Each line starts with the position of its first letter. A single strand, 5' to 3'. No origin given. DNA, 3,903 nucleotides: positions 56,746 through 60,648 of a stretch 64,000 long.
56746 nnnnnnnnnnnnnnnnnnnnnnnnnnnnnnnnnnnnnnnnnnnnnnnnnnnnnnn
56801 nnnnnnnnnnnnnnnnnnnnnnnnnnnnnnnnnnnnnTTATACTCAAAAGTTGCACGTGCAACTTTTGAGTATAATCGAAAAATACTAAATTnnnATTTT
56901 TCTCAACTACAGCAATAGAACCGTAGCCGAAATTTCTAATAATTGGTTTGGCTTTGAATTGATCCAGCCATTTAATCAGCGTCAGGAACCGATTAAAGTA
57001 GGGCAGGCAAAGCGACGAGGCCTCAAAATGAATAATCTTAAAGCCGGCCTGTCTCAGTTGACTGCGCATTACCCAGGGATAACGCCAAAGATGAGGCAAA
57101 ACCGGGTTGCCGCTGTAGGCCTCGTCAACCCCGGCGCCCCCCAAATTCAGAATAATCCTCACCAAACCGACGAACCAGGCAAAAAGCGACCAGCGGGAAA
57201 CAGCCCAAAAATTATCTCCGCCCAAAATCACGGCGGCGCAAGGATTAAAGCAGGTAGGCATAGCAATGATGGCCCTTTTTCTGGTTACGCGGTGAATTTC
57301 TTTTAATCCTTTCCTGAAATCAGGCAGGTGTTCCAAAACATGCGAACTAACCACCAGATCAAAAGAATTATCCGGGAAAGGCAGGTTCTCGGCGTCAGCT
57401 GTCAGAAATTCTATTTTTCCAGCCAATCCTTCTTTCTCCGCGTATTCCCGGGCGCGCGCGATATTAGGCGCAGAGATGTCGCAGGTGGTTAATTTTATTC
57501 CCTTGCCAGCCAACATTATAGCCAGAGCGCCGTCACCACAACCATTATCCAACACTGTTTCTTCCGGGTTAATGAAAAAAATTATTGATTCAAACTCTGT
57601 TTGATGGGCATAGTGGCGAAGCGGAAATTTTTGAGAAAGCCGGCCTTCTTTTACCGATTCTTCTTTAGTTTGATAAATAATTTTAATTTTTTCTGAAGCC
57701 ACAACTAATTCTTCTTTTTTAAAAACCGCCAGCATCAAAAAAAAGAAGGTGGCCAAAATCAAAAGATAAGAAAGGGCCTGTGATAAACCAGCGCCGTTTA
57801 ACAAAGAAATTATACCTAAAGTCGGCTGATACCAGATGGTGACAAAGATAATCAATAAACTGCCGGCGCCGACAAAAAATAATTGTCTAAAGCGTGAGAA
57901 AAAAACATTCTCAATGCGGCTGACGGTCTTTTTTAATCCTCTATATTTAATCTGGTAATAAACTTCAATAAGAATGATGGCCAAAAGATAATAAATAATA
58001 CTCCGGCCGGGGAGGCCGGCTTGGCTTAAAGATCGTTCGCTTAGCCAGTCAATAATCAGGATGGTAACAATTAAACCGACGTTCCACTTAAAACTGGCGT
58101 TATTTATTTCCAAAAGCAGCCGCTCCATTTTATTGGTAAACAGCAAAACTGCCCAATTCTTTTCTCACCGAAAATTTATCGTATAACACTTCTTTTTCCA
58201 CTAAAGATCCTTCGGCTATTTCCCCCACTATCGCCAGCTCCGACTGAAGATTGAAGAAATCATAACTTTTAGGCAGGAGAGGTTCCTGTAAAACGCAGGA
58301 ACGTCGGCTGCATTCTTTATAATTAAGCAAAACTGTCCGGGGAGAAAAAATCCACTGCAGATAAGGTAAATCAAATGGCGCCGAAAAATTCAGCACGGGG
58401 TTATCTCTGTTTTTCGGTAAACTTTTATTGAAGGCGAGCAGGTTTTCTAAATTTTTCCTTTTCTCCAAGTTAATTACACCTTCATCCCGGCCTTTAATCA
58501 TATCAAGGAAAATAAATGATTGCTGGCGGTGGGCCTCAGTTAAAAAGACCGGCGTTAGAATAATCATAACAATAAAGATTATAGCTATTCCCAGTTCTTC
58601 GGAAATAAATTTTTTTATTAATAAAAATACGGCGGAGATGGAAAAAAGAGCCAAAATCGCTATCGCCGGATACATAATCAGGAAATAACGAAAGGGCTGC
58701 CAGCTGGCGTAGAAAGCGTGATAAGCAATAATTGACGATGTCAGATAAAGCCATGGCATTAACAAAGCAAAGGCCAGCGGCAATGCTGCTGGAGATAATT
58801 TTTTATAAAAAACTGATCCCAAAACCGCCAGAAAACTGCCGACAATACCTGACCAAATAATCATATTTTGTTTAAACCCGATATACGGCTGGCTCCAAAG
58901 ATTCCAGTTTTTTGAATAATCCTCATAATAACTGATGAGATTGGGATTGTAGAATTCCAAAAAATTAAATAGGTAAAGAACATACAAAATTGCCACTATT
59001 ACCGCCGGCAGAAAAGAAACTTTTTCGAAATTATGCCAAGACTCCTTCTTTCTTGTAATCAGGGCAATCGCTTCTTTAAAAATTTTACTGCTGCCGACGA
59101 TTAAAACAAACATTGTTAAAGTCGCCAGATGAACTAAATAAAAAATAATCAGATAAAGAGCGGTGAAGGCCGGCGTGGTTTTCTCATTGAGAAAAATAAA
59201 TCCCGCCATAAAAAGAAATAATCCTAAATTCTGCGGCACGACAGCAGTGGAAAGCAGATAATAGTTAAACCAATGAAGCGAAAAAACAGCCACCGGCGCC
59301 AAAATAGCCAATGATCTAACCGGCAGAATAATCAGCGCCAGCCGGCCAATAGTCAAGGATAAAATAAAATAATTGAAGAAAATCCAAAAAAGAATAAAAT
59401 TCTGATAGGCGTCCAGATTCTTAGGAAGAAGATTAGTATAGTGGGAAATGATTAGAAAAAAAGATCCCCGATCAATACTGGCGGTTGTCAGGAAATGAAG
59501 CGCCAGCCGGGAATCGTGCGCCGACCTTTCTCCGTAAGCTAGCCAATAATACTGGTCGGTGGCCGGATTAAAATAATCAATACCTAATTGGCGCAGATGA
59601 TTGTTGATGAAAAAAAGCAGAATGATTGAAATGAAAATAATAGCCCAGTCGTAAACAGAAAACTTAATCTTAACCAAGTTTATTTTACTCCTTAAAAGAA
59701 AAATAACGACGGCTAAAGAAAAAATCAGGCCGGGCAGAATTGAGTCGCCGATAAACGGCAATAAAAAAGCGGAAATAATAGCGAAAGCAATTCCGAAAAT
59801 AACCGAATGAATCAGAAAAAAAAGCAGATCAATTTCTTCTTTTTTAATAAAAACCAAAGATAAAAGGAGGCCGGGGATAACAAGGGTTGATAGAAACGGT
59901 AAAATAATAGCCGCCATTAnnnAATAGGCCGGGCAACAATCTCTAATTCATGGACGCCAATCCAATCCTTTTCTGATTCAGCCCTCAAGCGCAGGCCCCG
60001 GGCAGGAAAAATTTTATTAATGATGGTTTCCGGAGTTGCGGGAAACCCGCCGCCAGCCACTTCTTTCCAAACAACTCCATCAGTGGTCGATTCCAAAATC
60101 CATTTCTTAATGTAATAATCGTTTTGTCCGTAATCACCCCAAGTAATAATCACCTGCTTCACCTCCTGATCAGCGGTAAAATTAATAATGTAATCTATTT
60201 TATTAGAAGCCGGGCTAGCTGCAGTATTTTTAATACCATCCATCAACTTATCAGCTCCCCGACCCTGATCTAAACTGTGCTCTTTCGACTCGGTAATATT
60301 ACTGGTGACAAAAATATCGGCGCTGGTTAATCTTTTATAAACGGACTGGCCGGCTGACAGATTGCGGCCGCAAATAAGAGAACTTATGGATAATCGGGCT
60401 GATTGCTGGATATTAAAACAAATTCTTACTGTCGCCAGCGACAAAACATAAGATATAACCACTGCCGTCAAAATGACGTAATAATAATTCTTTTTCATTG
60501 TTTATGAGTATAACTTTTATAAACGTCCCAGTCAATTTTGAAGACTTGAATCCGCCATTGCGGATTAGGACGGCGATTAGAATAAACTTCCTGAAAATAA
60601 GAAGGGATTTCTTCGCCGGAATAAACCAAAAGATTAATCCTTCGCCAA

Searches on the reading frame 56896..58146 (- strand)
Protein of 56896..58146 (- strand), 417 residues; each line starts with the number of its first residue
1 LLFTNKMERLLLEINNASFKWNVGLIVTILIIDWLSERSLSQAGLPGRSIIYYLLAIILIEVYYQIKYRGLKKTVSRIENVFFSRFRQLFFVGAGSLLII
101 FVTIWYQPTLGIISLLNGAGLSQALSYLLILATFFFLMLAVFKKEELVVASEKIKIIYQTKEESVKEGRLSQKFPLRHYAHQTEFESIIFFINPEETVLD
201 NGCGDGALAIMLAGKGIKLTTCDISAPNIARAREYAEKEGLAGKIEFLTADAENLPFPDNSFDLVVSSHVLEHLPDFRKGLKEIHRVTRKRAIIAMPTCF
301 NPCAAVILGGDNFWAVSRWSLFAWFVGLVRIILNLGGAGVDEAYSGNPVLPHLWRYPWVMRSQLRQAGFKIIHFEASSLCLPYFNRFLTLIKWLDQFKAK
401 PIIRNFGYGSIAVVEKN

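Call 62: search_protein_families(library=pfam, proteins=[window:56896-58146:-], max_evalue=0.0001)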
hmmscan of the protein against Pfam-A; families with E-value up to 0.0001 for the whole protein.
window:56896-58146:- (417 aa): 10 families
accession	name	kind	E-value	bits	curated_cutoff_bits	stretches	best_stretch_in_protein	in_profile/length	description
PF08241.18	Methyltransf_11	-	2.3e-26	92.7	21.2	1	199-295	1-94/95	Methyltransferase domain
PF13649.12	Methyltransf_25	-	5.6e-24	85.1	27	1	198-290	1-95/97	Methyltransferase domain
PF13847.12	Methyltransf_31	-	9e-21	74.5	27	1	193-299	2-112/145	Methyltransferase domain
PF08242.18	Methyltransf_12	-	8.7e-16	58.9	30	1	199-292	1-96/98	Methyltransferase domain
PF01209.24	Ubie_methyltran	-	1e-14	54.9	20.1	1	195-289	48-144/233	ubiE/COQ5 methyltransferase family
PF13489.12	Methyltransf_23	-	1.6e-14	54.4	27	1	192-298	20-118/164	Methyltransferase domain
PF07021.18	MetW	-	1e-09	38.8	21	1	184-298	3-111/193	Methionine biosynthesis protein MetW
PF05175.20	MTS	-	3.1e-07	30.6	23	1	195-267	32-104/170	Methyltransferase small domain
PF03848.20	TehB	-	3.3e-06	27.1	20.4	1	186-275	23-109/193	Tellurite resistance protein TehB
PF02353.26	CMAS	-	5.2e-06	26.4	27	1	193-274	61-140/273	Mycolic acid cyclopropane synthetase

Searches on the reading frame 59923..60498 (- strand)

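Call 63: search_protein_families(library=pfam, proteins=[window:59923-60498:-], max_evalue=0.01)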
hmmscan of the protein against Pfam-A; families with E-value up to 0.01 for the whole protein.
window:59923-60498:- (192 aa): 1 family
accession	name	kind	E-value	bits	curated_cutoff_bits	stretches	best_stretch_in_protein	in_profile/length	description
PF00754.31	F5_F8_type_C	-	1.6e-09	38.4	28.2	1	68-181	2-123/127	F5/8 type C domain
